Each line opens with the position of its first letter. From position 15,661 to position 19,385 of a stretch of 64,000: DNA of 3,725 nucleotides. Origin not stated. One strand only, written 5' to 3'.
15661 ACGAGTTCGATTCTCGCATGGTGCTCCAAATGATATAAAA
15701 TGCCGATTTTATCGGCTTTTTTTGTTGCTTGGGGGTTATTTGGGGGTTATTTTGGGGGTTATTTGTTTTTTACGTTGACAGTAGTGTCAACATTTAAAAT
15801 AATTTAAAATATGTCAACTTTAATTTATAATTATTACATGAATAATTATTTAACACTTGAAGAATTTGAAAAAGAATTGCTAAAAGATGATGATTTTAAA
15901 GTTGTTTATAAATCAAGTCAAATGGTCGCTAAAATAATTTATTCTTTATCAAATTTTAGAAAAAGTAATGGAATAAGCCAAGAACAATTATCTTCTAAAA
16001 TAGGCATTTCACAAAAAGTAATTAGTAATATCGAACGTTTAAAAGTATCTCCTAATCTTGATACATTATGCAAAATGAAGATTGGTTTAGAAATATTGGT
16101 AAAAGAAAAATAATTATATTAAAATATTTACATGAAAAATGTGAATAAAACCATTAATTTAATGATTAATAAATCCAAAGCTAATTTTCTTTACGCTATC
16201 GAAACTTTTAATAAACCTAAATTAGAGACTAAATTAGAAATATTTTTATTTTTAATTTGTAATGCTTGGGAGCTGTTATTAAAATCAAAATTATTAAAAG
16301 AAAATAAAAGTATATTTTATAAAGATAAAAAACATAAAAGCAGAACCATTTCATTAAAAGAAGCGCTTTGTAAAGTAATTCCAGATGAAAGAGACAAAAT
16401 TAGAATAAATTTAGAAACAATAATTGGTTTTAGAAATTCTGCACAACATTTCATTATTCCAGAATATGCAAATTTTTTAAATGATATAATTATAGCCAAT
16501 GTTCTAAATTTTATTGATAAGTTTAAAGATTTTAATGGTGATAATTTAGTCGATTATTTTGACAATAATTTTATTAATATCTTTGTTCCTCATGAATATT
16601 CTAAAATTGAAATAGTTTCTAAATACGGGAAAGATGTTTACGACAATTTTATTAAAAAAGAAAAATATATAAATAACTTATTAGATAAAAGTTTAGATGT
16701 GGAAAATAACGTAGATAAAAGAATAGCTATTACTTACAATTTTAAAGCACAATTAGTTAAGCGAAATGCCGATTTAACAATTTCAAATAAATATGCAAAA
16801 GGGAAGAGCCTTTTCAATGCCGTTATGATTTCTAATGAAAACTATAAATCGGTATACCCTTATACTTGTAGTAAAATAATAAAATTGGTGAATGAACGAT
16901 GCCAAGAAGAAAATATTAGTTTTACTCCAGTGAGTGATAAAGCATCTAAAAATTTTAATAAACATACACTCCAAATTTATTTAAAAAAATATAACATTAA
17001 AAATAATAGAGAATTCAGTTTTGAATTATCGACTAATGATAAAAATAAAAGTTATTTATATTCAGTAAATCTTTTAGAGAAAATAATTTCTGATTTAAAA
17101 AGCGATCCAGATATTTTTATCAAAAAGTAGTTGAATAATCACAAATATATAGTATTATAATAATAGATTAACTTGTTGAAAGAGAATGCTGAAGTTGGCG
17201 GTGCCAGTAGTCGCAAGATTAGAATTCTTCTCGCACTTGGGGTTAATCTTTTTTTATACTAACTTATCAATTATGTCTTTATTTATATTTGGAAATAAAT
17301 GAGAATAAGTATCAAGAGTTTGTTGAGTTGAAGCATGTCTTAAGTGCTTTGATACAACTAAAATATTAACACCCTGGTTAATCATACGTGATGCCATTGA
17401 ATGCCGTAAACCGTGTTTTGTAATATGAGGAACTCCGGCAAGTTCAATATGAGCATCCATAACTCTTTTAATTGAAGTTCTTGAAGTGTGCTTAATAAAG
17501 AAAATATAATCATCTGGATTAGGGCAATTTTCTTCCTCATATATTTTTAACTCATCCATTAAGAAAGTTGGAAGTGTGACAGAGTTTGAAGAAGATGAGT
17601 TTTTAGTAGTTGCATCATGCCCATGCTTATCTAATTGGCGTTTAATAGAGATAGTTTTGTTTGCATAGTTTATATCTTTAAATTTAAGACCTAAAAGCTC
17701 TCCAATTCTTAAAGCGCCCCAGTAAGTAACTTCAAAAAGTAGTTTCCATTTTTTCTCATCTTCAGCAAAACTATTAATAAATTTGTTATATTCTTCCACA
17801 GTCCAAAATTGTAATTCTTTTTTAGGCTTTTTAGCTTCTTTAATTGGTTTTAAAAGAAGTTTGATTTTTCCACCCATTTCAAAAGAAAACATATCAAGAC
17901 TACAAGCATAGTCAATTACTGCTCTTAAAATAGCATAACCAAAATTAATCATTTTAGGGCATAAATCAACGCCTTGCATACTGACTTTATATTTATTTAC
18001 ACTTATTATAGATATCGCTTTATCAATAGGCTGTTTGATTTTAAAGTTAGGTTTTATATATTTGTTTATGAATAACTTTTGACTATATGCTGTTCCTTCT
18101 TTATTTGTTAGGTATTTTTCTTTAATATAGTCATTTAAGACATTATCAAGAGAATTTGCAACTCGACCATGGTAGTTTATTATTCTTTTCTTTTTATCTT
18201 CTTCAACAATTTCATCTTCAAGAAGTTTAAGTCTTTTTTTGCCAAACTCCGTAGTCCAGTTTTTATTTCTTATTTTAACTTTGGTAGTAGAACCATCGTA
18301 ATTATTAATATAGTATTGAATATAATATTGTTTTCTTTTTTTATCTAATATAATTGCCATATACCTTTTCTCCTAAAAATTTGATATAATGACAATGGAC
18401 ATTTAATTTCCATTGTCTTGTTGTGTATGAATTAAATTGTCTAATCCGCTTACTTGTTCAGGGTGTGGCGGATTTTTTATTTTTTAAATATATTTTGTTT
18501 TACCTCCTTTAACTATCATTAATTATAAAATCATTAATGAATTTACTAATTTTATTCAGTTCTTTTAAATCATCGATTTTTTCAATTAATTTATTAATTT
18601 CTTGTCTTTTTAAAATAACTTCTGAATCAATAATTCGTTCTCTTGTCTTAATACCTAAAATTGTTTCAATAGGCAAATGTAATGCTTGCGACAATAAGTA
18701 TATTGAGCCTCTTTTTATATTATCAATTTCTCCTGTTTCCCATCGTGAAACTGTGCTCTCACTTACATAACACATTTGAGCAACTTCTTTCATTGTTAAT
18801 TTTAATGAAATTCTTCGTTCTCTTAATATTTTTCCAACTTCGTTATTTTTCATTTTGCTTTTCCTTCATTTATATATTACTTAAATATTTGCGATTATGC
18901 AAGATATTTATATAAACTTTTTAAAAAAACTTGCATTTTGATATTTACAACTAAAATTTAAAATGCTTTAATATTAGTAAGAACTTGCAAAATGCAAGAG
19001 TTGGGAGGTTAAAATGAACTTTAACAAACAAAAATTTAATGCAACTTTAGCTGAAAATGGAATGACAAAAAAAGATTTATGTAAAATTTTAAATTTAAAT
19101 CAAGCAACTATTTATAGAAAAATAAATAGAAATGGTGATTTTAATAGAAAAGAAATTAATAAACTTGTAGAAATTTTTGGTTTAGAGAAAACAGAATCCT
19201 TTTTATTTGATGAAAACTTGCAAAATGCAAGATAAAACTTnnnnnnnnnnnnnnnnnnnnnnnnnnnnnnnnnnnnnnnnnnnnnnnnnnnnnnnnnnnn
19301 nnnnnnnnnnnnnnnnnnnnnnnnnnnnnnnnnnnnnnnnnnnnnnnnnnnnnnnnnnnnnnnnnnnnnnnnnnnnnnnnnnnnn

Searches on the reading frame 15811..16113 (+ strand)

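Call 7: search_protein_families(library=pfam, proteins=[window:15811-16113:+], max_evalue=0.01)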
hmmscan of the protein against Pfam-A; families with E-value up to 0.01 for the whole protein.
window:15811-16113:+ (100 aa): 6 families
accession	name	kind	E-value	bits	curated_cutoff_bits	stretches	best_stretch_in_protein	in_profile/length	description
PF01381.28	HTH_3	-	2.8e-11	43.7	23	1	48-89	3-44/55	Helix-turn-helix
PF12844.13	HTH_19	-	5.9e-06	26.5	30.2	1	47-75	5-33/64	Helix-turn-helix domain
PF13443.12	HTH_26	-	0.00053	20.6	22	1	46-86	2-43/63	Cro/C1-type HTH DNA-binding domain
PF17762.8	HTH_ParB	-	0.0031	18.1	22.6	1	46-78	12-44/102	ParB HTH domain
PF13413.12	HTH_25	-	0.0039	17.4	24.6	1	46-76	2-32/62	Helix-turn-helix domain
PF13560.12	HTH_31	-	0.0053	17.5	27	1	49-86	9-47/64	Helix-turn-helix domain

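Call 103: search_protein_families(library=padloc, proteins=[window:15811-16113:+], max_evalue=0.001)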
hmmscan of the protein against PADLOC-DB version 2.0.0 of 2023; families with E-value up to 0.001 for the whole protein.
window:15811-16113:+ (100 aa): 8 families
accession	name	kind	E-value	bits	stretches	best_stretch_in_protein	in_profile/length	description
PDLC02926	HTH_VI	-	2.3e-10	38.6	1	45-95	5-55/92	-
PDLC03954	RmrA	-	1.3e-06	25.6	1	45-91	14-60/380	-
PDLC03945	RmrA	-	1.2e-05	22.7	1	45-91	6-52/394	-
PDLC03952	RmrA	-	3.4e-05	20.9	1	41-92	21-73/395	-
PDLC03947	RmrA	-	4.1e-05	20.6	1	46-93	16-63/383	-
PDLC03944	RmrA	-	0.00011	19.3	1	47-91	12-56/384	-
PDLC04142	capH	-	0.00018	20.5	1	45-90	10-55/103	capH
PDLC03665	Control_protein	-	0.00021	19.5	1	46-98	13-66/77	control protein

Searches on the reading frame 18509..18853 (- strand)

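Call 7: search_protein_families(library=pfam, proteins=[window:18509-18853:-], max_evalue=0.01)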
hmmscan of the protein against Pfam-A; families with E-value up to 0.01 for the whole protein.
window:18509-18853:- (114 aa): 12 families
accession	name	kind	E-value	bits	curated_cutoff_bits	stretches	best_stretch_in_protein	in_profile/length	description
PF01381.28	HTH_3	-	5.2e-11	42.8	23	1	10-63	1-53/55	Helix-turn-helix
PF13560.12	HTH_31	-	1.1e-06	29.2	27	1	7-58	3-54/64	Helix-turn-helix domain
PF13443.12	HTH_26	-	7.1e-06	26.6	22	1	10-68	2-60/63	Cro/C1-type HTH DNA-binding domain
PF13413.12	HTH_25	-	0.00031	20.9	24.6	1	9-46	1-38/62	Helix-turn-helix domain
PF00356.27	LacI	-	0.0019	18.4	27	1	20-37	1-18/46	Bacterial regulatory proteins, lacI family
PF12844.13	HTH_19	-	0.0024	18.2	30.2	1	7-65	1-58/64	Helix-turn-helix domain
PF13384.12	HTH_23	-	0.0024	18.1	24.6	1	14-38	15-37/50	Homeodomain-like domain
PF04545.22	Sigma70_r4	-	0.0051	16.8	24.1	0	9-39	12-41/50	Sigma-70, region 4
PF08822.17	DUF1804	-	0.0056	17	29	0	4-40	5-41/164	Protein of unknown function (DUF1804)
PF13545.12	HTH_Crp_2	-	0.0065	16.9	27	0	13-37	17-41/70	Crp-like helix-turn-helix domain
PF04552.19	Sigma54_DBD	-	0.0068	16.6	22.8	0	18-53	49-84/160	Sigma-54, DNA binding domain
PF12728.13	HTH_17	-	0.0085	16.8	27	0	19-49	2-33/51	Helix-turn-helix domain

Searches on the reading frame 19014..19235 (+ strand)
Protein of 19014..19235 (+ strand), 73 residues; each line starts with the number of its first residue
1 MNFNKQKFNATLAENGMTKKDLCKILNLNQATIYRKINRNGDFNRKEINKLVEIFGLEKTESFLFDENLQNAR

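Call 104: search_protein_families(library=pfam, proteins=[window:19014-19235:+], max_evalue=0.01)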
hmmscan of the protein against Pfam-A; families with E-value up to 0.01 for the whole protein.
window:19014-19235:+ (73 aa): 5 families
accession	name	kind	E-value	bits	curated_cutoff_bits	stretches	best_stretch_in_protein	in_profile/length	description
PF13443.12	HTH_26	-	2.4e-06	28.1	22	1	11-57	5-52/63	Cro/C1-type HTH DNA-binding domain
PF02796.21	HTH_7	-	1.1e-05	25.9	23.8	1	11-38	16-43/45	Helix-turn-helix domain of resolvase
PF20432.4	Xre-like-HTH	-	2.1e-05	25.2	25.8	1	12-54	18-61/63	Antitoxin Xre-like helix-turn-helix domain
PF12728.13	HTH_17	-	0.0024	18.6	27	1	17-40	2-25/51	Helix-turn-helix domain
PF08667.16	BetR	-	0.0058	17.2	21.6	1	20-60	26-66/148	BetR domain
